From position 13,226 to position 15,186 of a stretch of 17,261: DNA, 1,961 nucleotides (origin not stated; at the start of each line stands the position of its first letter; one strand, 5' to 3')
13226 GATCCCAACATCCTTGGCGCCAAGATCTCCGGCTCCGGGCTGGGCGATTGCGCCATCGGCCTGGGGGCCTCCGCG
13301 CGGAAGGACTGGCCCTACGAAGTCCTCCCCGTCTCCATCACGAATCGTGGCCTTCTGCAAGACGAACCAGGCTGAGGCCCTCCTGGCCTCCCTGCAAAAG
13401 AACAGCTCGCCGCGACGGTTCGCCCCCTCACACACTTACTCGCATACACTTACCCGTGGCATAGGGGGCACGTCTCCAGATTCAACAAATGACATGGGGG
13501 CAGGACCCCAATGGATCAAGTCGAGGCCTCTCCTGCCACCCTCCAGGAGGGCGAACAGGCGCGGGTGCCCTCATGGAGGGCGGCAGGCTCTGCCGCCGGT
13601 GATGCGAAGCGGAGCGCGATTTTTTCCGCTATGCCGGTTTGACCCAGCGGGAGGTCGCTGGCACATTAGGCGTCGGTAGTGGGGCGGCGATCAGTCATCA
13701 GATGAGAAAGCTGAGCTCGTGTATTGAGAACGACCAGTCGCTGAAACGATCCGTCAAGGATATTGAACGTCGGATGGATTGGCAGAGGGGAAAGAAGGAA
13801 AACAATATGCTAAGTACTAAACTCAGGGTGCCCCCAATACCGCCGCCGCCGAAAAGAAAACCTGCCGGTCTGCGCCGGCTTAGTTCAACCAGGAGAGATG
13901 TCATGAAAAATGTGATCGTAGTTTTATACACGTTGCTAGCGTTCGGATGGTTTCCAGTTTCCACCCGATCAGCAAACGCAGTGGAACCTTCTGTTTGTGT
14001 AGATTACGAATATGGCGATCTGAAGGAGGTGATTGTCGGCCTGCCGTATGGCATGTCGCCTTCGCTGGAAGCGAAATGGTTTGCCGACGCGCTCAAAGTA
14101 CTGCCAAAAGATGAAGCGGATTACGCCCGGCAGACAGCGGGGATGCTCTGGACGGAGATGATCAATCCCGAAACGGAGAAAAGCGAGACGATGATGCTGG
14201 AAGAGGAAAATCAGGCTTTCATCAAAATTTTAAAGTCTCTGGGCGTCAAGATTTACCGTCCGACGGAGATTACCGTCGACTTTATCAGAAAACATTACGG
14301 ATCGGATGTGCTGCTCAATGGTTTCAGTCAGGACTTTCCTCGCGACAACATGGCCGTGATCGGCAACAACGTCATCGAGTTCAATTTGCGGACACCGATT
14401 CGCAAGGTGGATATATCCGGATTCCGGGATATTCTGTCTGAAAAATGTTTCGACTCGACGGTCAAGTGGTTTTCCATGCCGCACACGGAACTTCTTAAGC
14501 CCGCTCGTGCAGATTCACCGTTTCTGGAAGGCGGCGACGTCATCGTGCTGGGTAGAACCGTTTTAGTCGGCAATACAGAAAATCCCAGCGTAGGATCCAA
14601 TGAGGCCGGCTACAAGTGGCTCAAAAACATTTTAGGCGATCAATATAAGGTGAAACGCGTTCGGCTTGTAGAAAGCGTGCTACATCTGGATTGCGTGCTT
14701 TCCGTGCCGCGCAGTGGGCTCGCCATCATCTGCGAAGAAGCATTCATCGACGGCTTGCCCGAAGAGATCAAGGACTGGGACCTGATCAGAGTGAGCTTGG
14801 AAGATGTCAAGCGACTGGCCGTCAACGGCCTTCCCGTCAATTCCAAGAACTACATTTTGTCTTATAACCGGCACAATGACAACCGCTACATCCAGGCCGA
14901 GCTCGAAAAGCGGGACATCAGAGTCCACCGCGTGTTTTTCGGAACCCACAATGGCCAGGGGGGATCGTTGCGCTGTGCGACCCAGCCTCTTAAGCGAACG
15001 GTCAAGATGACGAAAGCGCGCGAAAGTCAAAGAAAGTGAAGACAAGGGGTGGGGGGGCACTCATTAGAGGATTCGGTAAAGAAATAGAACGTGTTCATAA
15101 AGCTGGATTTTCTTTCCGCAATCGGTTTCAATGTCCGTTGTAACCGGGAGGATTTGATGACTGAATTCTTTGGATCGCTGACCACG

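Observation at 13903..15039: AGAT/StrB1-family amidinotransferase carrying a Sec signal peptide, in a low-G+C single-gene islet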

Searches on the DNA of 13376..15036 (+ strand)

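Call 82: search_rna_families(source=L010, start=6660, end=7010, threshold=evalue, max_evalue=1)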
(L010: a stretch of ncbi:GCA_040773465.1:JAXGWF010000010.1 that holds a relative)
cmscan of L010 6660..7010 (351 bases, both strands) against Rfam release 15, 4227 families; matches with E-value up to 1: 1.
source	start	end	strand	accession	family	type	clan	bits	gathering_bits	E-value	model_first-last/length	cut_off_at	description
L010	6788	6825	-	RF04305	HCV_SL1412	Cis-reg;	-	17.5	38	0.18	1-48/48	no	Hepatitis C virus stem-loop SL1412 RNA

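Call 83: search_rna_families(source=window, start=13376, end=13910, threshold=evalue, max_evalue=1)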
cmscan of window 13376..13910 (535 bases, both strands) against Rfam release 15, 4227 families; matches with E-value up to 1: 4.
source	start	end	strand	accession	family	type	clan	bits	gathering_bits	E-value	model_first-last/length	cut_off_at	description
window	13534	13585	-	RF03900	mir-9242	Gene; miRNA;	-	25.6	62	0.035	1-66/66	no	mir-9242 microRNA precursor family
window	13676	13709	-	RF02288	TtnuCD11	Gene; snRNA; snoRNA; CD-box;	-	19.4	70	0.047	1-74/74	no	Tetrahymena snoRNA TtnuCD11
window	13532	13587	+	RF03889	mir-4776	Gene; miRNA;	-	18.5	97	0.86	1-80/80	no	mir-4776 microRNA precursor family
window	13605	13669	+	RF01056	Magnesium-II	Cis-reg; riboswitch;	-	17.5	40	0.57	1-115/115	no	Magnesium riboswitch aptamer (Magnesium responsive RNA element)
